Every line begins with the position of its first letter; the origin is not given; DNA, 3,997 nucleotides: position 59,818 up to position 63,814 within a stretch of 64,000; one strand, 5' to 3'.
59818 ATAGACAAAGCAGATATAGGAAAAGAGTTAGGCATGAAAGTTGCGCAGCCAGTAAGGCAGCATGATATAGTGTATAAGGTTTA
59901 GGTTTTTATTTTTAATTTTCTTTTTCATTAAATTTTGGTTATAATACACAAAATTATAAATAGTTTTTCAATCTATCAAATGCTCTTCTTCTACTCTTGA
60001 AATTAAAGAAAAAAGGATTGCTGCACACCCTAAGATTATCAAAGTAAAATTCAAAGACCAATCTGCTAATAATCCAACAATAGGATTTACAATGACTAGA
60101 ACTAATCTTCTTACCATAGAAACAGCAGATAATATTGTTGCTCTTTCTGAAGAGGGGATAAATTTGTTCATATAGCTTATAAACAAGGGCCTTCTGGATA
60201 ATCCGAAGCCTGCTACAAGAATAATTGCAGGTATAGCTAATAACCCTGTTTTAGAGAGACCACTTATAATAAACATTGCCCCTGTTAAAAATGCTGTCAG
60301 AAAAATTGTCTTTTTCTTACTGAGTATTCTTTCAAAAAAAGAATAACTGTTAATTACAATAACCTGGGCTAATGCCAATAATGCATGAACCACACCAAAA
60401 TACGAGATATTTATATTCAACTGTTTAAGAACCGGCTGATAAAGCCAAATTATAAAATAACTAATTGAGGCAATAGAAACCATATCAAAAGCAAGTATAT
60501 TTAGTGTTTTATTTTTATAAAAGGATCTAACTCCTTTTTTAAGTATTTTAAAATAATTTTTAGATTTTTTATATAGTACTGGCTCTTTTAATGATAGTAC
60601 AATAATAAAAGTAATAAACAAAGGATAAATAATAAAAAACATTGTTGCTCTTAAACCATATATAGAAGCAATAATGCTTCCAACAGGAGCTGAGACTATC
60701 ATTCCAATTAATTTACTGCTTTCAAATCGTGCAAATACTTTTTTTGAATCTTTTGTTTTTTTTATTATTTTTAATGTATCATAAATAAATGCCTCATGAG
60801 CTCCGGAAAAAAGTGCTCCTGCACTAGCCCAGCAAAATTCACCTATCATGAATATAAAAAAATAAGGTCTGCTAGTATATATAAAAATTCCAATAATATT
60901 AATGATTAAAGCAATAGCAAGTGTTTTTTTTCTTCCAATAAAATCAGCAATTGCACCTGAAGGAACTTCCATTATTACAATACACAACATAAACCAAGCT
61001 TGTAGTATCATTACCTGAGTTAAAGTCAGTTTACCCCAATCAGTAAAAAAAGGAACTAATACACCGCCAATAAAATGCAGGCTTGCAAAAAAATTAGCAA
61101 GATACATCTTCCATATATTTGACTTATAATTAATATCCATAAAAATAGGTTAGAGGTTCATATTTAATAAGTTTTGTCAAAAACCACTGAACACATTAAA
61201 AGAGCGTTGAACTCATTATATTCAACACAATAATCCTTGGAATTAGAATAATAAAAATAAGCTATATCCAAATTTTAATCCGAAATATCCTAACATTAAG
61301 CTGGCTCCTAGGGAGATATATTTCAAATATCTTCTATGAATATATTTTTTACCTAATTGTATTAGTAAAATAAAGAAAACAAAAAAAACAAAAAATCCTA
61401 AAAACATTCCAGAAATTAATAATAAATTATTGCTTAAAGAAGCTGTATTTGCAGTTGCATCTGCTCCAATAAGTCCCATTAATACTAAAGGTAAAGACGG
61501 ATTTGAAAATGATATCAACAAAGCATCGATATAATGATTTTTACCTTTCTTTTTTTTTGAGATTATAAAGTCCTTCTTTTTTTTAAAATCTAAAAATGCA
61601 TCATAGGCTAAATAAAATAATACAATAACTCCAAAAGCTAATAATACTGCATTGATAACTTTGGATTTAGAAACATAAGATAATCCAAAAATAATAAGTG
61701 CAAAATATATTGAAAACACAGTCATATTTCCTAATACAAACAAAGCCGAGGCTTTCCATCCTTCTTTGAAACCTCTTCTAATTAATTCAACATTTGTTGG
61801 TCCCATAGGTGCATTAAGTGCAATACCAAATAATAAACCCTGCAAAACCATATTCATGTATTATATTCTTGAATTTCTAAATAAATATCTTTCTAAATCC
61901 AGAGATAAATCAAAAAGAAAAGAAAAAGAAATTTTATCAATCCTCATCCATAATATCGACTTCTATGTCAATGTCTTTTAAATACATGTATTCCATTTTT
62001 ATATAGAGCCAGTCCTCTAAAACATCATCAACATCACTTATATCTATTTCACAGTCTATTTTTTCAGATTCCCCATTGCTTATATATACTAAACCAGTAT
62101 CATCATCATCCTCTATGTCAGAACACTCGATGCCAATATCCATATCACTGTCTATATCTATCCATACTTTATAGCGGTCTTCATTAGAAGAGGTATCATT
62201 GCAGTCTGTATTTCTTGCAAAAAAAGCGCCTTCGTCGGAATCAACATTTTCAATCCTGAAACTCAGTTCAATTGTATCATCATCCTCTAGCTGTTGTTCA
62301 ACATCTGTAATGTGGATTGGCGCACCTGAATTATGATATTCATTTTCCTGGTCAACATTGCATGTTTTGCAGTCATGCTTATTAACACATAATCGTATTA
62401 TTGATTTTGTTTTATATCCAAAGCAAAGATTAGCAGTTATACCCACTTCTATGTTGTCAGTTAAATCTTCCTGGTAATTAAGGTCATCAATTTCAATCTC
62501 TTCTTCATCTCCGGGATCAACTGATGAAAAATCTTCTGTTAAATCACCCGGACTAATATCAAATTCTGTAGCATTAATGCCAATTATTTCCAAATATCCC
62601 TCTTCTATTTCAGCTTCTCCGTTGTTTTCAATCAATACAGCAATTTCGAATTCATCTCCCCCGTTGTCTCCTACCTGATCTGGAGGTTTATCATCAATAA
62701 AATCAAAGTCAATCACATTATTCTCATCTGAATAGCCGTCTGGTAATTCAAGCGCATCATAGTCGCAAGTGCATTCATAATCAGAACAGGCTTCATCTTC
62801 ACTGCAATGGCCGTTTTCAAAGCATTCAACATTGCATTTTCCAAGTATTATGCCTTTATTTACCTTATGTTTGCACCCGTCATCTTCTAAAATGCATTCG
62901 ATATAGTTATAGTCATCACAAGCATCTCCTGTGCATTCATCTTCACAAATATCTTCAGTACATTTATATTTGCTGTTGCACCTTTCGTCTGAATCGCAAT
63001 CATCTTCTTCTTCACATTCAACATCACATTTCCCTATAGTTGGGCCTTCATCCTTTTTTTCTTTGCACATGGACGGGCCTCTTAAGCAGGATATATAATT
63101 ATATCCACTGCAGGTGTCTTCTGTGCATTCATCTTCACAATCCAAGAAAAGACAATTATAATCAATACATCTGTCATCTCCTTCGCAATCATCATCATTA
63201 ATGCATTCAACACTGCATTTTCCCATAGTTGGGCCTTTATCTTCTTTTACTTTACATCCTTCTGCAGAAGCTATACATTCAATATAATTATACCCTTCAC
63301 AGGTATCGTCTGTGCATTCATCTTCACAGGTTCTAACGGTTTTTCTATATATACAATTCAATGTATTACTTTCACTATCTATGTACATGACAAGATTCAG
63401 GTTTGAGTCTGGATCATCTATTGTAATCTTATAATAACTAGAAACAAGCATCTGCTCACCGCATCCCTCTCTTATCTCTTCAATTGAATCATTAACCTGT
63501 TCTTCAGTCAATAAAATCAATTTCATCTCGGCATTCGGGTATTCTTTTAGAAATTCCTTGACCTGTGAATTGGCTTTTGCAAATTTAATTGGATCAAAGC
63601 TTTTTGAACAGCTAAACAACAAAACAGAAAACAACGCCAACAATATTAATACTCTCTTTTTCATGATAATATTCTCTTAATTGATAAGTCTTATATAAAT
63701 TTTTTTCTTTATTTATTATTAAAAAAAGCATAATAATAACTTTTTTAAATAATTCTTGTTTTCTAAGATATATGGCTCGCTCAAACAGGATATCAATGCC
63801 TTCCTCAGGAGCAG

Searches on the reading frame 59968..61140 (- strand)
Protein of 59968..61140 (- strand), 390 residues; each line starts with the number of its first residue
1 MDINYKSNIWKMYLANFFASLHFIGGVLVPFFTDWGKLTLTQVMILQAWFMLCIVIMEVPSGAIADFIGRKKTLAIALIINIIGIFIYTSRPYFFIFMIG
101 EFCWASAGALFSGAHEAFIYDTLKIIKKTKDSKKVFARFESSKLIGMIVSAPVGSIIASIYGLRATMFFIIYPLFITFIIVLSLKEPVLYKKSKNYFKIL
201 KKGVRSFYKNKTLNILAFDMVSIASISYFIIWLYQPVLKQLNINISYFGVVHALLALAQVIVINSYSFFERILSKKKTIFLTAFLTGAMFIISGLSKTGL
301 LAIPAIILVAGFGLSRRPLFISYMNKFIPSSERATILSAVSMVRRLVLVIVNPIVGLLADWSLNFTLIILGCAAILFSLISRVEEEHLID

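Call 28: search_protein_families(library=pfam, proteins=[window:59968-61140:-], max_evalue=0.01)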
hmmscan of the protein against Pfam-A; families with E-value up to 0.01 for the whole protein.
window:59968-61140:- (390 aa): 1 family
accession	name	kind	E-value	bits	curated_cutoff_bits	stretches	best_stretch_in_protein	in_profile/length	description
PF07690.21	MFS_1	-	4.2e-24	85.5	33.4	1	24-350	15-345/347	Major Facilitator Superfamily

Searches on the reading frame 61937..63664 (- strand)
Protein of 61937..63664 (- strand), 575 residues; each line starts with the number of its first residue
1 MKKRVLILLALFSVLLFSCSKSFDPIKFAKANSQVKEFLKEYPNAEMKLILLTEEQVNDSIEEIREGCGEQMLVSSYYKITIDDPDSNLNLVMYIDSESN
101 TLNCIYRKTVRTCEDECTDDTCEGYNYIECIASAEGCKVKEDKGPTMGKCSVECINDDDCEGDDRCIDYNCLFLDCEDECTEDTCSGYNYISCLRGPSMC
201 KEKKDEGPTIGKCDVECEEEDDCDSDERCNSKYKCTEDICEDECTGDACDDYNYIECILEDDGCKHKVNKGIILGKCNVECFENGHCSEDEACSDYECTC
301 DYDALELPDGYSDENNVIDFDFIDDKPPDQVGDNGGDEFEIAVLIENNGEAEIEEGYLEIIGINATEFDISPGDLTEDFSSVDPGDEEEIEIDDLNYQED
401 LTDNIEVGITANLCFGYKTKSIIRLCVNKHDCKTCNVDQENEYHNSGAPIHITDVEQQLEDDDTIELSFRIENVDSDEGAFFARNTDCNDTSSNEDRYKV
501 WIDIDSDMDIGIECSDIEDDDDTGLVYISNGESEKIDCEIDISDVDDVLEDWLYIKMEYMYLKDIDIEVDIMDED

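Call 28: search_protein_families(library=pfam, proteins=[window:61937-63664:-], max_evalue=0.01)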
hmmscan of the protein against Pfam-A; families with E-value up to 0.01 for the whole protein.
window:61937-63664:- (575 aa): 0 families

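Call 45: find_encoding_contigs(protein=window:61937-63664:-, flank=10000, max_places=4)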
Protein window:61937-63664:- (575 aa): 1 contig read that carries it; 1 place shown.
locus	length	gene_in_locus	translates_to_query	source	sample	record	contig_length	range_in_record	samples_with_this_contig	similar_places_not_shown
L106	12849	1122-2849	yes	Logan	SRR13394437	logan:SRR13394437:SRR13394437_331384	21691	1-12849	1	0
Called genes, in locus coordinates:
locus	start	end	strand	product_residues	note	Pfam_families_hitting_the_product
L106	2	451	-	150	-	?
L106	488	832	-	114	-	PF01849:NAC, PF19026:UBA_HYPK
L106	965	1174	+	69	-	-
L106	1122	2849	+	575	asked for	-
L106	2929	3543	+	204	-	PF01810:LysE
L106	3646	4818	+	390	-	PF07690:MFS_1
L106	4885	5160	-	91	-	-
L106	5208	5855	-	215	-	PF02535:Zip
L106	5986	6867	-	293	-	PF01656:CbiA, PF02374:ArsA_ATPase (weak), PF10609:ParA, PF13614:AAA_31 (weak), PF12837:Fer4_6 (weak), PF12838:Fer4_7, PF13187:Fer4_9 (weak), PF14697:Fer4_21, +4 more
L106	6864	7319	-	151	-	-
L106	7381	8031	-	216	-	PF23023:Anti-Pycsar_Apyc1 (weak), PF00753:Lactamase_B, PF12706:Lactamase_B_2 (weak)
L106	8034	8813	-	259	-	PF00753:Lactamase_B (weak), PF12706:Lactamase_B_2 (faint)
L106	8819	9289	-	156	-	PF01980:TrmO_N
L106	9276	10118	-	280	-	PF01656:CbiA, PF10609:ParA, PF13614:AAA_31 (weak), PF13237:Fer4_10 (weak), PF13187:Fer4_9 (weak), PF14697:Fer4_21 (weak), PF25160:LdpA_Fe-S-bd (weak), PF00037:Fer4 (weak), +5 more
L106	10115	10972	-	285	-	-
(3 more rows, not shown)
